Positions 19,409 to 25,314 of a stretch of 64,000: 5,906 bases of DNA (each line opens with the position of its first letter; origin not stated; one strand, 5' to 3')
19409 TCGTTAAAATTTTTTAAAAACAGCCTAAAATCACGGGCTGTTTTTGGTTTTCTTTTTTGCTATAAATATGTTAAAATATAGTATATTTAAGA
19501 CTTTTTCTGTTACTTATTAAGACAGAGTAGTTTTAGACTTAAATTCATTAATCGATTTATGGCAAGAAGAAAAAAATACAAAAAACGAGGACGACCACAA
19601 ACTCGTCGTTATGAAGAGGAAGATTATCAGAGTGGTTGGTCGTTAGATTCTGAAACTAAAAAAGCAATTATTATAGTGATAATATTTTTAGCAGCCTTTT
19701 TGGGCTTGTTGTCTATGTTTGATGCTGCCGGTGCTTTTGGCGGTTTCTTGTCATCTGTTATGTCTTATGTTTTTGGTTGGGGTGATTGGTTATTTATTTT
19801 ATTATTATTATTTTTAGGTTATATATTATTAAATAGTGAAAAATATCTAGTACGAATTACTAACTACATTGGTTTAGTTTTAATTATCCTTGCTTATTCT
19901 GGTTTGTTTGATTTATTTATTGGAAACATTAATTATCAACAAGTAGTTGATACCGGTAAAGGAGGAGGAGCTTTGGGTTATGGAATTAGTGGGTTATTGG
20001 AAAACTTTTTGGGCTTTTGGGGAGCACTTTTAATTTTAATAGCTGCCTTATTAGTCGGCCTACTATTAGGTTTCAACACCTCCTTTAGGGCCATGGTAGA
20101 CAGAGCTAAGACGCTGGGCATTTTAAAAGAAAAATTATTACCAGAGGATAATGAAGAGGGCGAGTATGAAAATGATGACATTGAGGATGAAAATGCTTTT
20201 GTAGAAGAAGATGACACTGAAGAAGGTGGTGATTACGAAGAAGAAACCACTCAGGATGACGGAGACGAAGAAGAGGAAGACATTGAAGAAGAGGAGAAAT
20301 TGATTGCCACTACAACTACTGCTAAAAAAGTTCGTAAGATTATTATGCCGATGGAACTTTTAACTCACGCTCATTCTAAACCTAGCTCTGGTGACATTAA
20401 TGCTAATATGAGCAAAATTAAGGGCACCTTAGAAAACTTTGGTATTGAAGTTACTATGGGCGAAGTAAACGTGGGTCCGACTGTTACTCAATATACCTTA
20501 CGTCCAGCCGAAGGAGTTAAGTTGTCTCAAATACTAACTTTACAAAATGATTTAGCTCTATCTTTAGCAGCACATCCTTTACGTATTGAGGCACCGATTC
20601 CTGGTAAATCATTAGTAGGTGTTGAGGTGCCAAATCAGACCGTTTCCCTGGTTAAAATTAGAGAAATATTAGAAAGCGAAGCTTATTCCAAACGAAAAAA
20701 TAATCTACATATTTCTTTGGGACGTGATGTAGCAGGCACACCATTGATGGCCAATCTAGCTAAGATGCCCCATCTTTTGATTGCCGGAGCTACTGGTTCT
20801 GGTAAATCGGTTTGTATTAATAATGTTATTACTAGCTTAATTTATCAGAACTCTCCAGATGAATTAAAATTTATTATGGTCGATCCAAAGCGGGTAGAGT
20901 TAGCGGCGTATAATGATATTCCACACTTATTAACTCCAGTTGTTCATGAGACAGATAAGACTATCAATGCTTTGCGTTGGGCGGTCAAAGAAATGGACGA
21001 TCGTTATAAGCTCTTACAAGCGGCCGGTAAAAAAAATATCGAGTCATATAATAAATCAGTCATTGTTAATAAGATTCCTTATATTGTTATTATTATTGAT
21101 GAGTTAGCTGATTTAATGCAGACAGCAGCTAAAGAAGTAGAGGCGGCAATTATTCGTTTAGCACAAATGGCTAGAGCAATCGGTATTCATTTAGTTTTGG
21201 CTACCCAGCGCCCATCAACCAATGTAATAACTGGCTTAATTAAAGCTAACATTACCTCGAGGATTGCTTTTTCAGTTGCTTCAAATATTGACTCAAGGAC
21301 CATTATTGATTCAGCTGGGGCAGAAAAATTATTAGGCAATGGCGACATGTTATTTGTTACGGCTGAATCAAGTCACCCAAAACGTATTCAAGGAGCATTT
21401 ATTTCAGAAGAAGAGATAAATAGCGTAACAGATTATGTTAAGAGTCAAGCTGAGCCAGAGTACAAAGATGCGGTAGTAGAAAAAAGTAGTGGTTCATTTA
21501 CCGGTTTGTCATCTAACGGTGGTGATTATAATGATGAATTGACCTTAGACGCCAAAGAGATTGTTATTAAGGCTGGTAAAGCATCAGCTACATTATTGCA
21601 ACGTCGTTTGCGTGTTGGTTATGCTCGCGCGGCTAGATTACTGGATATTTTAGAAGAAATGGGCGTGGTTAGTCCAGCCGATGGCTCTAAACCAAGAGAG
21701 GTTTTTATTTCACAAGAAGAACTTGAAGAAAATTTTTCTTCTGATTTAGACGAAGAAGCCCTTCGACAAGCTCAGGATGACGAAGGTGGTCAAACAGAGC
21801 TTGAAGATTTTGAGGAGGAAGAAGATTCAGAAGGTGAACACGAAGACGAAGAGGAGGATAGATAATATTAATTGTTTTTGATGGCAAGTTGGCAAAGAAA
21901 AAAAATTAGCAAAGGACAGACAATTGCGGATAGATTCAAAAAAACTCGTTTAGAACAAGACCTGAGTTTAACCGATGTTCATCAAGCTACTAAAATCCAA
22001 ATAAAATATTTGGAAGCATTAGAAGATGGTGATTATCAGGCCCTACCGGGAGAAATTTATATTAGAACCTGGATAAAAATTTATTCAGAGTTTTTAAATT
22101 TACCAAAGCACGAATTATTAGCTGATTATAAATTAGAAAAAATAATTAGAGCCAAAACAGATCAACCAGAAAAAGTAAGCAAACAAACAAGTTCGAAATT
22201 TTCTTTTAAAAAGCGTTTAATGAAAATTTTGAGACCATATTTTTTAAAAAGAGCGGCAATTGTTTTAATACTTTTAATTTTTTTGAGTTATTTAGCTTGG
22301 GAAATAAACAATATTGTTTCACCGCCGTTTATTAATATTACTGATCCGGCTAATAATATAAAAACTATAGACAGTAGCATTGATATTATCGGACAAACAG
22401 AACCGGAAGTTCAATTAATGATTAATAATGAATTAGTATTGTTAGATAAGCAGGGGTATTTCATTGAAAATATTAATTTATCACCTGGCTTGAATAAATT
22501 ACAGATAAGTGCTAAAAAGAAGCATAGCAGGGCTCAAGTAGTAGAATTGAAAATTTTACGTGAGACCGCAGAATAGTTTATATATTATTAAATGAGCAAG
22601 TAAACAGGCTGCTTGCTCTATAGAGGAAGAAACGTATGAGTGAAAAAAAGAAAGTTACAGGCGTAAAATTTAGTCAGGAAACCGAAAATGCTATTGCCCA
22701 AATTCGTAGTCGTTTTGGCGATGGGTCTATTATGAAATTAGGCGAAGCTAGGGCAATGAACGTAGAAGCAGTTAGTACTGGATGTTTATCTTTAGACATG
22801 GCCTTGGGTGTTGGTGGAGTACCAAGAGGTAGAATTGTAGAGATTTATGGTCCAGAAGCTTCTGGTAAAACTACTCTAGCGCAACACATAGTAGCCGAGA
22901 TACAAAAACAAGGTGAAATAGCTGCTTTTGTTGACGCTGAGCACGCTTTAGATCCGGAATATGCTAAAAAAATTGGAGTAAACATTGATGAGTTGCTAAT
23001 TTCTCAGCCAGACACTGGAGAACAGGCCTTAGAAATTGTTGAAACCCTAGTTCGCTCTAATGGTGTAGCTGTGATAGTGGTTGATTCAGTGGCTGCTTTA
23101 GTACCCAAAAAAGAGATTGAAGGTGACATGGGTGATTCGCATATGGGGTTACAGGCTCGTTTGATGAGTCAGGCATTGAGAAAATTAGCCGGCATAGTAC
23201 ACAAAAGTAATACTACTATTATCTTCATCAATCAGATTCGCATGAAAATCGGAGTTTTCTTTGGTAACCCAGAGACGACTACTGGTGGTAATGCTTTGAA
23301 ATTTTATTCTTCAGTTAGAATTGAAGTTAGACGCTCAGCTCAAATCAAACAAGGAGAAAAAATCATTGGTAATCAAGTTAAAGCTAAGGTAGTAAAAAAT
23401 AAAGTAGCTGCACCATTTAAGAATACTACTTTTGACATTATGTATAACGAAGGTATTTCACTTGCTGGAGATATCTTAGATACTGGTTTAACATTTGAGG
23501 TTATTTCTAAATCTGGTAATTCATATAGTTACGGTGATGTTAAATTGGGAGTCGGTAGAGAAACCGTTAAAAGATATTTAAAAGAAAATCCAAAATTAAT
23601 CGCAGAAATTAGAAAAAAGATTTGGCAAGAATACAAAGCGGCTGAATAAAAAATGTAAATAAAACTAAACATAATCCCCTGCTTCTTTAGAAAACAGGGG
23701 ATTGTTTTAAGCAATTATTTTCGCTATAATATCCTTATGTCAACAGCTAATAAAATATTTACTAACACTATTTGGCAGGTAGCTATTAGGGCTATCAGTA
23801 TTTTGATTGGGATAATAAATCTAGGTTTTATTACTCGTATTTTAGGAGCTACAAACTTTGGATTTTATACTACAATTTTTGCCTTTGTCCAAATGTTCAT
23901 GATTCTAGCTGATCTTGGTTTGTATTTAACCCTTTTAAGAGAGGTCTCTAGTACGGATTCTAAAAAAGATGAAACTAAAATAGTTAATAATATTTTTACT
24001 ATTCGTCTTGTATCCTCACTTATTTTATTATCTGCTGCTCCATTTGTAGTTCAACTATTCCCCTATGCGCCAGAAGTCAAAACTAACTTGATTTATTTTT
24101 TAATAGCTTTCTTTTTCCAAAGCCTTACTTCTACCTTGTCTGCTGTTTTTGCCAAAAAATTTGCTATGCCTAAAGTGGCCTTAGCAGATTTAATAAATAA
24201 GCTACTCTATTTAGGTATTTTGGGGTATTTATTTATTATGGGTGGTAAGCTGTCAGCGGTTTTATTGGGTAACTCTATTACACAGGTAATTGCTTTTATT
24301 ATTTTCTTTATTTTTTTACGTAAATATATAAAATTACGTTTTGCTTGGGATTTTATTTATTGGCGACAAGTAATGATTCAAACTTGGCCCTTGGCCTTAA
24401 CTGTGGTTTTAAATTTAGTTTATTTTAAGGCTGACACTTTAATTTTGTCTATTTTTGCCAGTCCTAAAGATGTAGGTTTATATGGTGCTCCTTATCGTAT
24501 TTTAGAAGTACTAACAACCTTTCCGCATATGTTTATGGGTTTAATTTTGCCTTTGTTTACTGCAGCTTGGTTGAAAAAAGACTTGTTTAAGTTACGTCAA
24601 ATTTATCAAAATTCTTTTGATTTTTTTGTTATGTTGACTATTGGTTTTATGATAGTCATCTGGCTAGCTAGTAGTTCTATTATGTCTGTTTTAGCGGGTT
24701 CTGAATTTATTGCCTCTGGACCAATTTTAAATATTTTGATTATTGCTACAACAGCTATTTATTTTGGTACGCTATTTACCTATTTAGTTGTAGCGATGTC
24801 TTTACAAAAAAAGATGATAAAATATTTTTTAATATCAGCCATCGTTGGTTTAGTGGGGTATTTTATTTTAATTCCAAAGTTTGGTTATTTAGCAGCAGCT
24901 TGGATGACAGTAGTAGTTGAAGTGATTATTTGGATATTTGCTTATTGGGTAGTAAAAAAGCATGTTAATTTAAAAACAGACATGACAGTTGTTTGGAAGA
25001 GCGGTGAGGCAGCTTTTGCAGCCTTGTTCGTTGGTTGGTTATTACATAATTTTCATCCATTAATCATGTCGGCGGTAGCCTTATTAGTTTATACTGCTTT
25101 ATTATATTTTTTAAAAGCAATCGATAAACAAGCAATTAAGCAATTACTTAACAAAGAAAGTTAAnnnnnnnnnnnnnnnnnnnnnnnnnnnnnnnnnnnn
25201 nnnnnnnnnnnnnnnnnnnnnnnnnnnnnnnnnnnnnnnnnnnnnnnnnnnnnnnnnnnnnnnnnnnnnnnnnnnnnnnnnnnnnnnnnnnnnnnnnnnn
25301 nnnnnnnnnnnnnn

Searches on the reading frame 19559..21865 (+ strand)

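Call 10: search_protein_families(library=pfam, proteins=[window:19559-21865:+], max_evalue=0.001)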
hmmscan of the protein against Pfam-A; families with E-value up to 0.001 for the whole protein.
window:19559-21865:+ (768 aa): 7 families
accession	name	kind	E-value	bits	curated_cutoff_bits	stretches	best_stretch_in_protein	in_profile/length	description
PF01580.24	FtsK_SpoIIIE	-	8.9e-62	208.8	24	1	367-553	2-220/221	FtsK/SpoIIIE family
PF17854.6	FtsK_alpha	-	2.2e-27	95.6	22.9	1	266-359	5-101/101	FtsK alpha domain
PF09397.16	FtsK_gamma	-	8.5e-25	86.7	30.6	1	658-717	3-62/63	Ftsk gamma domain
PF13491.11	FtsK_4TM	-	6.7e-17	62.1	23.1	1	56-182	46-169/171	4TM region of DNA translocase FtsK/SpoIIIE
PF13401.12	AAA_22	-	5.3e-05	24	27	1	405-550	7-123/130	AAA domain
PF20703.3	nSTAND1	-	0.00011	22.4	27.1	1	387-548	17-158/379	Novel STAND NTPase 1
PF01935.23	DUF87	-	0.00093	19.8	23.2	1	396-535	14-119/220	Helicase HerA, central domain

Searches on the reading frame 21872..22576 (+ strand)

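Call 10: search_protein_families(library=pfam, proteins=[window:21872-22576:+], max_evalue=0.001)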
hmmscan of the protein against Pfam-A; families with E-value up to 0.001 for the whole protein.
window:21872-22576:+ (234 aa): 2 families
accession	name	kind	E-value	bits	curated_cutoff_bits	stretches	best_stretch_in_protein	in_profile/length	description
PF13413.12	HTH_25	-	3e-18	65.8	24.6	1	22-81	2-61/62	Helix-turn-helix domain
PF09136.16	Glucodextran_B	-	2.4e-05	24.6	27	1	152-222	1-73/83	Glucodextranase, domain B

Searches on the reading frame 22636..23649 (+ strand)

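Call 10: search_protein_families(library=pfam, proteins=[window:22636-23649:+], max_evalue=0.001)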
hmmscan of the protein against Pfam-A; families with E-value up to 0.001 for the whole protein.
window:22636-23649:+ (337 aa): 12 families
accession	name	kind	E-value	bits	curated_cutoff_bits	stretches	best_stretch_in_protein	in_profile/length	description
PF00154.27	RecA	-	6.6e-136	452.3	27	1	16-275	3-262/262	recA bacterial DNA recombination protein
PF21096.2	RecA_C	-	4.8e-18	65.5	27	1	278-333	1-56/57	RecA C-terminal domain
PF08423.17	Rad51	-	4.3e-11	43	22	1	43-239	5-217/244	Rad51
PF06745.19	ATPase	-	3.8e-10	40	26.6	1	46-203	1-166/231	KaiC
PF01637.24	ATPase_2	-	1.4e-06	28.7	33.2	1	66-155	21-122/225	ATPase domain predominantly from Archaea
PF02283.22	CobU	-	1.1e-05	25.5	27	1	70-200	3-124/168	Cobinamide kinase / cobinamide phosphate guanyltransferase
PF13401.12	AAA_22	-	0.00012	22.9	27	1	66-162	6-97/130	AAA domain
PF00005.33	ABC_tran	-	0.0002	22.4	25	1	62-119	8-67/137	ABC transporter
PF00004.35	AAA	-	0.00022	22.1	21.2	1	70-180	3-92/131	ATPase family associated with various cellular activities (AAA)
PF13481.12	AAA_25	-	0.00027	21.1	27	0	61-93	29-60/195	AAA domain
PF13191.12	AAA_16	-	0.00028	21.8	32.6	1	63-199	22-139/167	AAA ATPase domain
PF13479.12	AAA_24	-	0.00064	20.1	27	0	68-156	5-77/195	AAA domain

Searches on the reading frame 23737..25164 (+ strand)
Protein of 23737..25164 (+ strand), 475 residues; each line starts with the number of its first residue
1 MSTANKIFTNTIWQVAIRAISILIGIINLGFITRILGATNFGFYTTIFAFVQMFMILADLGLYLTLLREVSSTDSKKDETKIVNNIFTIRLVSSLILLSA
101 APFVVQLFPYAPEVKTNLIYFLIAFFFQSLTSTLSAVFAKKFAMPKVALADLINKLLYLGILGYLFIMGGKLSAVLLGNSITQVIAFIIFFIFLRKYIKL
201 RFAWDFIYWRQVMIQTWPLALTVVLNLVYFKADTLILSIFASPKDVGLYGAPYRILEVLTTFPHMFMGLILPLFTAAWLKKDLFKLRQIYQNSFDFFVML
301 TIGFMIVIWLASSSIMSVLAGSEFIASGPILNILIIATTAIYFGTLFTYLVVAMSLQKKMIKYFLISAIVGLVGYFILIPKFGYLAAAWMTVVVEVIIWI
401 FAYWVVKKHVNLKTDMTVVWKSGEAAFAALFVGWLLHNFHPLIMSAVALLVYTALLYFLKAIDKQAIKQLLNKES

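Call 10: search_protein_families(library=pfam, proteins=[window:23737-25164:+], max_evalue=0.001)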
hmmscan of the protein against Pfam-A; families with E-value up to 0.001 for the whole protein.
window:23737-25164:+ (475 aa): 2 families
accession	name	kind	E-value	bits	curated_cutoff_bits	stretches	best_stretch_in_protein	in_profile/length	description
PF01943.22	Polysacc_synt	-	1e-29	104.3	28.2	1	9-275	3-271/274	Polysaccharide biosynthesis protein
PF13440.11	Polysacc_synt_3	-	1.2e-18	67.9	23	1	32-326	2-290/293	Polysaccharide biosynthesis protein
